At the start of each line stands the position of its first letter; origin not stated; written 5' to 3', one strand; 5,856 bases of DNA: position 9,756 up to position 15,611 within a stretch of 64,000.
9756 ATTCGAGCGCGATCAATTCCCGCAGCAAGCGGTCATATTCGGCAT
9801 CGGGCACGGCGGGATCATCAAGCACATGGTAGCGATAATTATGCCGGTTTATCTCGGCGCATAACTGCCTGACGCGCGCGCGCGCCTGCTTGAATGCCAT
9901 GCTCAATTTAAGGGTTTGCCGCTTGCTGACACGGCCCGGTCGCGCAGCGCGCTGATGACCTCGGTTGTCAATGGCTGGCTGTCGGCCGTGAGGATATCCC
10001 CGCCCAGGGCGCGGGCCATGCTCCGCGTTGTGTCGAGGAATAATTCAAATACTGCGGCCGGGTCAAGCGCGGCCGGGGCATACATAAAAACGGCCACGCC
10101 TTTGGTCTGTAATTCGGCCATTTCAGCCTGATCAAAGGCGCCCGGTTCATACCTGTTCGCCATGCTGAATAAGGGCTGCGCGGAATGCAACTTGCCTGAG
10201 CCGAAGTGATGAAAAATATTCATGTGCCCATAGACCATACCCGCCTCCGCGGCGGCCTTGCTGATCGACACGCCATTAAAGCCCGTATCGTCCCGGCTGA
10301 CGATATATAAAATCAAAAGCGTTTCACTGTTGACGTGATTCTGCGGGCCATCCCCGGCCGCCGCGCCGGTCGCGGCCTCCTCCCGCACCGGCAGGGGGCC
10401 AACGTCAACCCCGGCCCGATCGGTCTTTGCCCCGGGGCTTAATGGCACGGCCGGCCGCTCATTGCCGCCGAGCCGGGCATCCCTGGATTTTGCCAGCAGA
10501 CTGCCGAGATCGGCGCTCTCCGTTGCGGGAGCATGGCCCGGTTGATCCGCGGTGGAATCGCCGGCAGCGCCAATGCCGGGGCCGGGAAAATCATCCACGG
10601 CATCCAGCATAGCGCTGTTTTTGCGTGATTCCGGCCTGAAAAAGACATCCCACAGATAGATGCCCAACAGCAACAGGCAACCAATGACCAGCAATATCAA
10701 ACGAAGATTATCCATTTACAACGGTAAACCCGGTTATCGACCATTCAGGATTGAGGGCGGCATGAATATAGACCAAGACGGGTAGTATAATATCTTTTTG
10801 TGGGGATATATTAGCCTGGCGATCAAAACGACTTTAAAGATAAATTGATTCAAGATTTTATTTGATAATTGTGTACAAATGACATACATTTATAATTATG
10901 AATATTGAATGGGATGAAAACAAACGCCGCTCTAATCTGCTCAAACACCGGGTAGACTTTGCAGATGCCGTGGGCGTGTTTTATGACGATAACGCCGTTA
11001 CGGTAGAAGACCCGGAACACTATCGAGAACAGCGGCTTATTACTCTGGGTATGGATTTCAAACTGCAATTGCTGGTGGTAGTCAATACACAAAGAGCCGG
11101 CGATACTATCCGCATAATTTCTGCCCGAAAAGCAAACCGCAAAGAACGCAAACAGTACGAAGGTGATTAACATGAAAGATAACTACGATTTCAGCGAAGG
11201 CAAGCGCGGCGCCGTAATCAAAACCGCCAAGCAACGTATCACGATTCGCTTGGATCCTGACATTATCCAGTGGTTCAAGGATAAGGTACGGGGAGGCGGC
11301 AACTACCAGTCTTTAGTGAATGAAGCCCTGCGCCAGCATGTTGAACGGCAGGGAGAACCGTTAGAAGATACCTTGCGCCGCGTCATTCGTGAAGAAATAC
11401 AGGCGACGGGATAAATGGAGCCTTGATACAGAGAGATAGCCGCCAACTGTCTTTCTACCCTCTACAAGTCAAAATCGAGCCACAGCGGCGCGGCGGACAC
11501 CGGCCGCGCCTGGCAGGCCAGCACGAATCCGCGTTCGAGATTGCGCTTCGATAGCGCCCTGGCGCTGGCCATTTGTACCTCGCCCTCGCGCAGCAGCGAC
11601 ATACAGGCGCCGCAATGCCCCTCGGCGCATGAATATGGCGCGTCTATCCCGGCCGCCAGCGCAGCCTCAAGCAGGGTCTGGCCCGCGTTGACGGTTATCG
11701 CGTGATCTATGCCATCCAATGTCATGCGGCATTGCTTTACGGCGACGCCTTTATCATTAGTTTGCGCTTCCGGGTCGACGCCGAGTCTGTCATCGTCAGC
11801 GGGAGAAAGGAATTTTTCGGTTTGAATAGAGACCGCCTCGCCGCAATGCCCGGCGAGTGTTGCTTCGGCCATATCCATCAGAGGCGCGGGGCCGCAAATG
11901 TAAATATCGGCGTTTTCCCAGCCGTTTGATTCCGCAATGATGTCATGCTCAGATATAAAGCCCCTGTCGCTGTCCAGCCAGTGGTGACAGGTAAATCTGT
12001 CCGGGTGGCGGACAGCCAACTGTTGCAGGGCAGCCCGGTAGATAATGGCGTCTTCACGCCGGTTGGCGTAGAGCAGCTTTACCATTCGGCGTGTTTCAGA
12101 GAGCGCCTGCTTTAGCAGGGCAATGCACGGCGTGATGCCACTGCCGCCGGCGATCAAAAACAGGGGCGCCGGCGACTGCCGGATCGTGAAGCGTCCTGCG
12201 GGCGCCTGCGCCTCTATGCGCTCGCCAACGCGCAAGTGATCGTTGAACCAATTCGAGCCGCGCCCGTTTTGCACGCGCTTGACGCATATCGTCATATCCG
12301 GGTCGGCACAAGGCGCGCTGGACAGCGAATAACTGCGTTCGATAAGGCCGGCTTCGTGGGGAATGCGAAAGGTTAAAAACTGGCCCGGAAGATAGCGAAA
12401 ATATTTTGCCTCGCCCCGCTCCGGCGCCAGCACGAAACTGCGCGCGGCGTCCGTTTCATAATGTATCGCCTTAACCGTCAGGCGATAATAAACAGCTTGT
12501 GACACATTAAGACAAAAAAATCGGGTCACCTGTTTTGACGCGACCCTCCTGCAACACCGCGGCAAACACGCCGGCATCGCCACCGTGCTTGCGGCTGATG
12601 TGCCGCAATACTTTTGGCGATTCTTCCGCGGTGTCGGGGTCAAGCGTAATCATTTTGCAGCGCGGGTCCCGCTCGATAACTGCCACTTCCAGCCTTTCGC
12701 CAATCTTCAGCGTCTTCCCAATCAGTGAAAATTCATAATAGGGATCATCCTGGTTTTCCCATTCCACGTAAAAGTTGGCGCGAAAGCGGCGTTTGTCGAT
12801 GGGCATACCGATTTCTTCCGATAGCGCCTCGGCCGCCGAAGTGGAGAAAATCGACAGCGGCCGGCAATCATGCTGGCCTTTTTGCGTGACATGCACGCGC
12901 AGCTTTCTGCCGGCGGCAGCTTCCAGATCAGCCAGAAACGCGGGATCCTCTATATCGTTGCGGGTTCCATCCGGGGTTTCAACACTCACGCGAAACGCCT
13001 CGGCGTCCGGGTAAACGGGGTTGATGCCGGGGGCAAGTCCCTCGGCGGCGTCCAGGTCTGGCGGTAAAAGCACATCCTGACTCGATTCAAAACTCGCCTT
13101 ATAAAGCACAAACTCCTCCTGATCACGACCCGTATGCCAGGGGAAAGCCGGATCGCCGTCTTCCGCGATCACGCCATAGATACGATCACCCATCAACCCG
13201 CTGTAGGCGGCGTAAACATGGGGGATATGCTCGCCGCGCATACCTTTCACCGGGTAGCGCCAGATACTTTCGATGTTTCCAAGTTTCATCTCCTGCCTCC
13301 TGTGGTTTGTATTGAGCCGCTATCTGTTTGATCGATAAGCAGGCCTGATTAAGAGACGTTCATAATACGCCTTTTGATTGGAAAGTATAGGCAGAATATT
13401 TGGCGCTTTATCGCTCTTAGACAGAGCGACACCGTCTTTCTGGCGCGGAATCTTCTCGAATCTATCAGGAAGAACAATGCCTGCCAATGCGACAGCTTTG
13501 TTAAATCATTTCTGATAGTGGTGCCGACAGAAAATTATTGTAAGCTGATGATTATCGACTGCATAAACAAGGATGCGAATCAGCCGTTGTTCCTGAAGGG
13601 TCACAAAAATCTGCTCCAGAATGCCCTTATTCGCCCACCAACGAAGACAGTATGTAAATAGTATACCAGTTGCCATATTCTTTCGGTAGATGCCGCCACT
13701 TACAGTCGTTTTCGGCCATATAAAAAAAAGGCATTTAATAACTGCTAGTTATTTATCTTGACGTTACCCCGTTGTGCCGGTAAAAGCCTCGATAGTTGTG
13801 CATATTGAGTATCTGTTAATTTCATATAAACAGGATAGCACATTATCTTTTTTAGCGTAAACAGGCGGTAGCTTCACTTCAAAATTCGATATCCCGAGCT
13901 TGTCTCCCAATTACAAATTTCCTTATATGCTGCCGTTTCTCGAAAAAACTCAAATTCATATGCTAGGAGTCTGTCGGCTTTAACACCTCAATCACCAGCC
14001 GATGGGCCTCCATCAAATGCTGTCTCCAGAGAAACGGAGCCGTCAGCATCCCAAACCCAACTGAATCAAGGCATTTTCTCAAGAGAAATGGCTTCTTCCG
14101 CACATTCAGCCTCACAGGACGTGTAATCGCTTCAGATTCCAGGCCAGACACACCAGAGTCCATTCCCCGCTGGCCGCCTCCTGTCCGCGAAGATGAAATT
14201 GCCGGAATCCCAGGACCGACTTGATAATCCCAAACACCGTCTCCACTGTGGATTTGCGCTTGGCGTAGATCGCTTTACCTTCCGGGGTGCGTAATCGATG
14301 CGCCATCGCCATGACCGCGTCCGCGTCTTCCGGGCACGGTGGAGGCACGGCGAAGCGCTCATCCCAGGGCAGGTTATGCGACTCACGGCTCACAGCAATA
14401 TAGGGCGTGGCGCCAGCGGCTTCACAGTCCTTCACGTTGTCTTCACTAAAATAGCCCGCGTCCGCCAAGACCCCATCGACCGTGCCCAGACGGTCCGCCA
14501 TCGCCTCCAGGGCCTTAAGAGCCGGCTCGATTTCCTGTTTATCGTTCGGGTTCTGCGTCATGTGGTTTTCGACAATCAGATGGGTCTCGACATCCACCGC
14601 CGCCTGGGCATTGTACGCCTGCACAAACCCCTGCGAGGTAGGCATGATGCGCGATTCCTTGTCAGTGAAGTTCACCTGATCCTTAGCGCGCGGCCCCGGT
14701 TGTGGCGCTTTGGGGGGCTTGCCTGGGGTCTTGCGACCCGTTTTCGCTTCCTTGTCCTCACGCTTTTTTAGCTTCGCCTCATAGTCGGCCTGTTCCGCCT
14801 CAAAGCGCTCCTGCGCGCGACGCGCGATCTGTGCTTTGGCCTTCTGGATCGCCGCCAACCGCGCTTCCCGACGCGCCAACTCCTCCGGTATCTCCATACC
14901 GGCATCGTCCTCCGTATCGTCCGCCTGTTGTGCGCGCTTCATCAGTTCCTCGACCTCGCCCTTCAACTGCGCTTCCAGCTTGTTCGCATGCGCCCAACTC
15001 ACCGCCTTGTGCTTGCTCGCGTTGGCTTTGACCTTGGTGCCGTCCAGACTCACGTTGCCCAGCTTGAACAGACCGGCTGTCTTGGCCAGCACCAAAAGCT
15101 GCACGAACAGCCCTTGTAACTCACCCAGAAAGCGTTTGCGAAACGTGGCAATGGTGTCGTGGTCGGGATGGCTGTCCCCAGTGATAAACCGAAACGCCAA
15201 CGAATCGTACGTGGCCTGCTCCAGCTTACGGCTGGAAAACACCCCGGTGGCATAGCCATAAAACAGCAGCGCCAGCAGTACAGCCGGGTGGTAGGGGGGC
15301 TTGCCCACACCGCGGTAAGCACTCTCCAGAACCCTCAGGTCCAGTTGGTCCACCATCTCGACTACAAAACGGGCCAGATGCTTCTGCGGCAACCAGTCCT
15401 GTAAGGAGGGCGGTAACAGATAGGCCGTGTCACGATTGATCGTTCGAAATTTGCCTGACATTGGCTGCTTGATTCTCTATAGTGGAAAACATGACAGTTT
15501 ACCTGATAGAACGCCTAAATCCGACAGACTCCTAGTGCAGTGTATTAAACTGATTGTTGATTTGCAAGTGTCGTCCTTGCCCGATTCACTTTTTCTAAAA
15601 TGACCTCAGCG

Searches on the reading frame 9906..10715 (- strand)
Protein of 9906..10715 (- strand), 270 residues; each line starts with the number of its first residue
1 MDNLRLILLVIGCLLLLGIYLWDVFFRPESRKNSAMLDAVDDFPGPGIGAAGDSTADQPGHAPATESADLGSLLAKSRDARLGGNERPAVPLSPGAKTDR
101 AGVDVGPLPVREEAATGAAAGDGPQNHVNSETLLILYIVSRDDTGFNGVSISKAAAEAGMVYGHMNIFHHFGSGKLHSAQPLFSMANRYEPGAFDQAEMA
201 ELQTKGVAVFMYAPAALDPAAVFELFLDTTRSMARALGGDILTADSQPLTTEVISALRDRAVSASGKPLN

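Call 48: list_cluster_members(proteins=[window:9906-10715:-, window:12510-13289:-, window:20149-21603:-, window:19673-20149:-, window:23609-24382:+, window:24431-25447:+, window:15548-16642:-, window:14115-15461:-, window:11465-12643:-])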
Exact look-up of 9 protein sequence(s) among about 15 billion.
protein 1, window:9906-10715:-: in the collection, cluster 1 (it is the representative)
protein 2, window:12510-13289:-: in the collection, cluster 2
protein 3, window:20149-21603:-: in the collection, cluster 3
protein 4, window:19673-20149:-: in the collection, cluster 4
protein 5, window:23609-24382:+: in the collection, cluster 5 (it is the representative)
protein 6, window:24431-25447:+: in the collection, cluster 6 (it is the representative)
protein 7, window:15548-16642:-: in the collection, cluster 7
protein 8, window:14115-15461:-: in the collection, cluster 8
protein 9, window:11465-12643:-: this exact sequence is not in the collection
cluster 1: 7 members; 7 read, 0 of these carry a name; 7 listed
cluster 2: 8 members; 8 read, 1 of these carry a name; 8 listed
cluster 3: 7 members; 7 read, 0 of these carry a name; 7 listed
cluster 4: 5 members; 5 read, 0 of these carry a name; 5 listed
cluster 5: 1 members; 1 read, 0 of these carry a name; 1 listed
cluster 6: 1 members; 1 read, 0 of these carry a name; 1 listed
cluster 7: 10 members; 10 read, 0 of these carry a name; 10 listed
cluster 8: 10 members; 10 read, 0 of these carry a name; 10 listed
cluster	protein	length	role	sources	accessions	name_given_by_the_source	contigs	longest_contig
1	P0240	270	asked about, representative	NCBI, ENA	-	-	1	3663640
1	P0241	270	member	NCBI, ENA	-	-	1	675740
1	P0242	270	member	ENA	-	-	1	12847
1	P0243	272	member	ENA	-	-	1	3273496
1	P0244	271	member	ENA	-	-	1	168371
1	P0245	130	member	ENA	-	-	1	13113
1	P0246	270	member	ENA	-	-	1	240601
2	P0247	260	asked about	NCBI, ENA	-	-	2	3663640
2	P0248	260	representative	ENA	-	-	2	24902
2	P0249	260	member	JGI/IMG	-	uncharacterized protein YcbX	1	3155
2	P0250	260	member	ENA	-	-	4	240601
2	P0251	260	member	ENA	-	-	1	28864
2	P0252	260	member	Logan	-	-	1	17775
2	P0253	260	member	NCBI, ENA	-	-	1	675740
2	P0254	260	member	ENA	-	-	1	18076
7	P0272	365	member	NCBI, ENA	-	-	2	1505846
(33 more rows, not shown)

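Call 53: find_encoding_contigs(protein=P0253, flank=10000, max_places=4)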
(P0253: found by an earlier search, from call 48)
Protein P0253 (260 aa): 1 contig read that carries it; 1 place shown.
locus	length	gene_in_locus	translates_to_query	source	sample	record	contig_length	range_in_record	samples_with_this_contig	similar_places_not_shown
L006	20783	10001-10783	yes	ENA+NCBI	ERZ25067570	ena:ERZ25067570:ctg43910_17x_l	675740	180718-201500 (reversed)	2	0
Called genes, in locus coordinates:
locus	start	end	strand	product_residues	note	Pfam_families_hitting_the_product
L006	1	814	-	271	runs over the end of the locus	-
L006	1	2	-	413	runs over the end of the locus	PF01555:N6_N4_Mtase (faint), PF01170:UPF0020 (faint), PF02086:MethyltransfD12 (weak)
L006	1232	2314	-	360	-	PF01609:DDE_Tnp_1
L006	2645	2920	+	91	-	PF02604:PhdYeFM_antitox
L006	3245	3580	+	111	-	-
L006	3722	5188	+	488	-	PF00115:COX1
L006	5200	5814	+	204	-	PF02433:FixO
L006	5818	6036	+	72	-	PF05545:FixQ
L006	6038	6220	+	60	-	-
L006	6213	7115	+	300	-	PF14715:FixP_N, PF13442:Cytochrome_CBB3, PF00034:Cytochrom_C (weak), PF13442:Cytochrome_CBB3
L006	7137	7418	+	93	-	-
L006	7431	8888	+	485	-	PF13183:Fer4_8 (faint), PF13534:Fer4_17 (faint), PF12801:Fer4_5, PF12838:Fer4_7 (faint), PF13746:Fer4_18, PF11614:FixG_C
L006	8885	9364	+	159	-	PF05751:FixH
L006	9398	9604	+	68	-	PF00313:CSD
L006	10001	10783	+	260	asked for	PF03476:MOSC_N, PF03473:MOSC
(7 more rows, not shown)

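Call 54: find_encoding_contigs(protein=P0250, flank=10000, max_places=4)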
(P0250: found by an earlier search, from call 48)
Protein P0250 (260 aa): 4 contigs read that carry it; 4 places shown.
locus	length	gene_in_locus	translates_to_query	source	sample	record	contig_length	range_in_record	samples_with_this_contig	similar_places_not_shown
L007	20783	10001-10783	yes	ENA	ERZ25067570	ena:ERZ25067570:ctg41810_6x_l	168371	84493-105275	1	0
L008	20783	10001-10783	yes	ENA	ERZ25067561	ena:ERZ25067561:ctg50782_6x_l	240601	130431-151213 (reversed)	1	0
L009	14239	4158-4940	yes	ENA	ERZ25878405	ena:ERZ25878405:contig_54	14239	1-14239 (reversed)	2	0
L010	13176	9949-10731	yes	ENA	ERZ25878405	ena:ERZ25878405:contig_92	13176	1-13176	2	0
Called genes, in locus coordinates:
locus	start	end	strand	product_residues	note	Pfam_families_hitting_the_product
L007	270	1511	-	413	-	PF01555:N6_N4_Mtase (faint), PF02086:MethyltransfD12 (weak), PF01170:UPF0020 (faint)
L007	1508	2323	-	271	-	-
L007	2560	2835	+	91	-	PF02604:PhdYeFM_antitox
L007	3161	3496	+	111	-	PF20056:DUF6455 (faint)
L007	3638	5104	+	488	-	PF00115:COX1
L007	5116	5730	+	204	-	PF02433:FixO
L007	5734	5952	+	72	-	PF05545:FixQ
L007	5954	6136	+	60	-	-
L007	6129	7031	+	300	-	PF14715:FixP_N, PF13442:Cytochrome_CBB3, PF00034:Cytochrom_C (weak), PF13442:Cytochrome_CBB3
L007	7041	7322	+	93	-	-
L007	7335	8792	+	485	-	PF13183:Fer4_8 (faint), PF13534:Fer4_17 (faint), PF12801:Fer4_5, PF12838:Fer4_7 (faint), PF13746:Fer4_18, PF11614:FixG_C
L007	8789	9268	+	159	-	PF05751:FixH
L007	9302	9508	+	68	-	PF00313:CSD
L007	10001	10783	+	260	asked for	PF03476:MOSC_N, PF03473:MOSC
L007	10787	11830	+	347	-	PF00970:FAD_binding_6, PF00175:NAD_binding_1, PF00111:Fer2, PF13510:Fer2_4 (faint)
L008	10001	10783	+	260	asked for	PF03476:MOSC_N, PF03473:MOSC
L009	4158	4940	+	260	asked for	PF03476:MOSC_N, PF03473:MOSC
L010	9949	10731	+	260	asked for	PF03476:MOSC_N, PF03473:MOSC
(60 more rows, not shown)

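Call 76: find_encoding_contigs(protein=P0272, flank=1500, max_places=3)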
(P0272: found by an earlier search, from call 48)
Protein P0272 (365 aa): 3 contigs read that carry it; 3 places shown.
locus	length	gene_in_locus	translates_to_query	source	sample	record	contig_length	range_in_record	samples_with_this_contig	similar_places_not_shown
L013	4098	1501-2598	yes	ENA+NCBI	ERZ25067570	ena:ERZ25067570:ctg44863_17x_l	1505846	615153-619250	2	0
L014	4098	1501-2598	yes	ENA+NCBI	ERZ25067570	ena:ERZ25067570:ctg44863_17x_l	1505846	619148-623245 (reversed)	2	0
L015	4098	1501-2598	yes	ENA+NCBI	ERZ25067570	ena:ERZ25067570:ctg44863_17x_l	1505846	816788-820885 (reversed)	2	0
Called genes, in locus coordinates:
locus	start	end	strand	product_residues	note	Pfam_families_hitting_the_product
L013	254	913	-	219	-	PF01548:DEDD_Tnp_IS110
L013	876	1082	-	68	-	-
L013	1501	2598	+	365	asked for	PF13384:HTH_23, PF13565:HTH_32, PF13358:DDE_3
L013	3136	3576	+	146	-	PF01797:Y1_Tnp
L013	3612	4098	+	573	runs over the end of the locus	PF01609:DDE_Tnp_1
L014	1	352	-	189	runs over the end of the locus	PF02508:Rnf-Nqr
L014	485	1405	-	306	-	PF00126:HTH_1, PF03466:LysR_substrate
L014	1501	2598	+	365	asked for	PF13384:HTH_23, PF13565:HTH_32, PF13358:DDE_3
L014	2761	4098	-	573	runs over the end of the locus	PF01609:DDE_Tnp_1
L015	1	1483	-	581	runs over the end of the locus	-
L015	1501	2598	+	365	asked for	PF13384:HTH_23, PF13565:HTH_32, PF13358:DDE_3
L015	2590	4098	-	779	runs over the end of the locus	-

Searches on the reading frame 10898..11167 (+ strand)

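Call 47: search_protein_families(library=pfam, proteins=[window:10898-11167:+], max_evalue=0.01)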
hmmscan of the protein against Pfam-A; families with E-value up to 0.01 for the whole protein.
window:10898-11167:+ (90 aa): 1 family
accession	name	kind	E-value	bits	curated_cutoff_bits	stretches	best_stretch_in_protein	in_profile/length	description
PF04365.19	BrnT_toxin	-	3.4e-28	98.2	34.5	1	5-83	1-77/77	Ribonuclease toxin, BrnT, of type II toxin-antitoxin system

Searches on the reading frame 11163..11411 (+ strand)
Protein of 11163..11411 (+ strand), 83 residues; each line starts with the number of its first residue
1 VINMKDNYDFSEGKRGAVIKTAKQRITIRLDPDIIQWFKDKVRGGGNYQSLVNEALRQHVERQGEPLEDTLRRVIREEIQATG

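Call 47: search_protein_families(library=pfam, proteins=[window:11163-11411:+], max_evalue=0.01)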
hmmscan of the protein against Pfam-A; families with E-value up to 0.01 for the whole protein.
window:11163-11411:+ (83 aa): 1 family
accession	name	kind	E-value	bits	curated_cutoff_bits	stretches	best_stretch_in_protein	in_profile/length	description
PF14384.12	BrnA_antitoxin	-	6.4e-13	49.3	26.1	1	16-59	29-67/68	BrnA antitoxin of type II toxin-antitoxin system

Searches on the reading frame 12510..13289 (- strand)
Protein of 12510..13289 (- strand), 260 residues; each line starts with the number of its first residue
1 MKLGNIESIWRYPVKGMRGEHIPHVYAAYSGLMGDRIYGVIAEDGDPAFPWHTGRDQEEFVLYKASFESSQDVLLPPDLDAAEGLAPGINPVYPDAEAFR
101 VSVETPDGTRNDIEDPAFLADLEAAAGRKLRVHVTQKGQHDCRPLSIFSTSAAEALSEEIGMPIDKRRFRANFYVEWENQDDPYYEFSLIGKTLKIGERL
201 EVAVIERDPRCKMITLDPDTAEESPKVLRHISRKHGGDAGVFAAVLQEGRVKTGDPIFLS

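Call 50: find_encoding_contigs(protein=window:12510-13289:-, flank=10000, max_places=6)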
Protein window:12510-13289:- (260 aa): 1 contig read that carries it; 1 place shown.
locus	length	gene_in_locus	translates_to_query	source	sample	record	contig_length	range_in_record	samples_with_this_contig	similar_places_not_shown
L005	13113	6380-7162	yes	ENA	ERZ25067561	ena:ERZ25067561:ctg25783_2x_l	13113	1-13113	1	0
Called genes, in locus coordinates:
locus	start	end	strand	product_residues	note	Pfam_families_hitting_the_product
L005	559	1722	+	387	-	PF00115:COX1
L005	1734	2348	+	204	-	PF02433:FixO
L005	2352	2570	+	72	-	PF05545:FixQ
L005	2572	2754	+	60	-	-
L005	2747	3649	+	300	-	PF14715:FixP_N, PF13442:Cytochrome_CBB3, PF00034:Cytochrom_C (weak), PF13442:Cytochrome_CBB3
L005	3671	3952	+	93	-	-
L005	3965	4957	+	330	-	PF12801:Fer4_5, PF13746:Fer4_18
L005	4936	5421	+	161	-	PF11614:FixG_C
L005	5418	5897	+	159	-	PF05751:FixH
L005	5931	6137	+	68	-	PF00313:CSD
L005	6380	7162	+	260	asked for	PF03476:MOSC_N, PF03473:MOSC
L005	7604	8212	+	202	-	PF13510:Fer2_4 (weak), PF00111:Fer2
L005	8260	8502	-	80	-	PF14384:BrnA_antitoxin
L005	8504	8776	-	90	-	PF04365:BrnT_toxin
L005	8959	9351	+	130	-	-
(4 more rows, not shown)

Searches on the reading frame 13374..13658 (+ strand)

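Call 47: search_protein_families(library=pfam, proteins=[window:13374-13658:+], max_evalue=0.01)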
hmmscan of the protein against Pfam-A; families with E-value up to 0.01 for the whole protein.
window:13374-13658:+ (95 aa): 1 family
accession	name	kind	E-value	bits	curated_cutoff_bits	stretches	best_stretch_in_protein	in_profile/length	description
PF22150.1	Tt1218-like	-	0.0081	16.6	27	1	14-57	13-58/76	Type IV pilin Tt1218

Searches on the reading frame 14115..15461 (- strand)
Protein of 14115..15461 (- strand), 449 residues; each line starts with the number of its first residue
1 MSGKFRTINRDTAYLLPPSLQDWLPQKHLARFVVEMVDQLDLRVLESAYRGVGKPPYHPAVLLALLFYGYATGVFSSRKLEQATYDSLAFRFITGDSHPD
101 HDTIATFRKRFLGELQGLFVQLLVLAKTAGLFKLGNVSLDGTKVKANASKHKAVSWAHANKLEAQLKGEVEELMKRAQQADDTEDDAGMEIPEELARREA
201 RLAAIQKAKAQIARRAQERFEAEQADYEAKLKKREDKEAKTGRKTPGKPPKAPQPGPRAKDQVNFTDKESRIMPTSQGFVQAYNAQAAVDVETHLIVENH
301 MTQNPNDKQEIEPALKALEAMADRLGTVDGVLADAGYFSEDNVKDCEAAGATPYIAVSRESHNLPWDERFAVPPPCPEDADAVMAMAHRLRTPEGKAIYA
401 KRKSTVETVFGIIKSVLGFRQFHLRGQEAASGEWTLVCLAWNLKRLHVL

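Call 6: search_protein_families(library=pfam, proteins=[window:14115-15461:-], max_evalue=0.01)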
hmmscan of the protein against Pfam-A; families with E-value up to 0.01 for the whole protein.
window:14115-15461:- (449 aa): 3 families
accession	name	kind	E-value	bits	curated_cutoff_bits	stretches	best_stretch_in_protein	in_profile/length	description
PF01609.27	DDE_Tnp_1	-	1.7e-21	77.3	23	1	270-443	24-200/200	Transposase DDE domain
PF05598.16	DUF772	-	2.5e-17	63.1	23.1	1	53-121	1-73/74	Transposase domain (DUF772)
PF13751.12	DDE_Tnp_1_6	-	2.3e-14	54.2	25.1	1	384-447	62-125/125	Transposase DDE domain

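Call 42: search_protein_families(library=ncbifam, proteins=[window:14115-15461:-], max_evalue=0.00001)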
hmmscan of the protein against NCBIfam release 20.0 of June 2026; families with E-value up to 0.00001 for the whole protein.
window:14115-15461:- (449 aa): 4 families
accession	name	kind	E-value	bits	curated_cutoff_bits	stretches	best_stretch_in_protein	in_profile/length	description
NF033551.1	transpos_IS1182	equivalog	4.1e-113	378.9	270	2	9-359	3-343/488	IS1182 family transposase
NF033581.1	transpos_IS5_4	equivalog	4.9e-20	72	140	1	45-443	21-284/285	IS5 family transposase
NF033579.1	transpos_IS5_2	equivalog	7.3e-10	38.8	140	1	284-444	141-288/289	IS5 family transposase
NF033578.1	transpos_IS5_1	equivalog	9.1e-08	31.6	275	1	292-446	294-416/419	IS5 family transposase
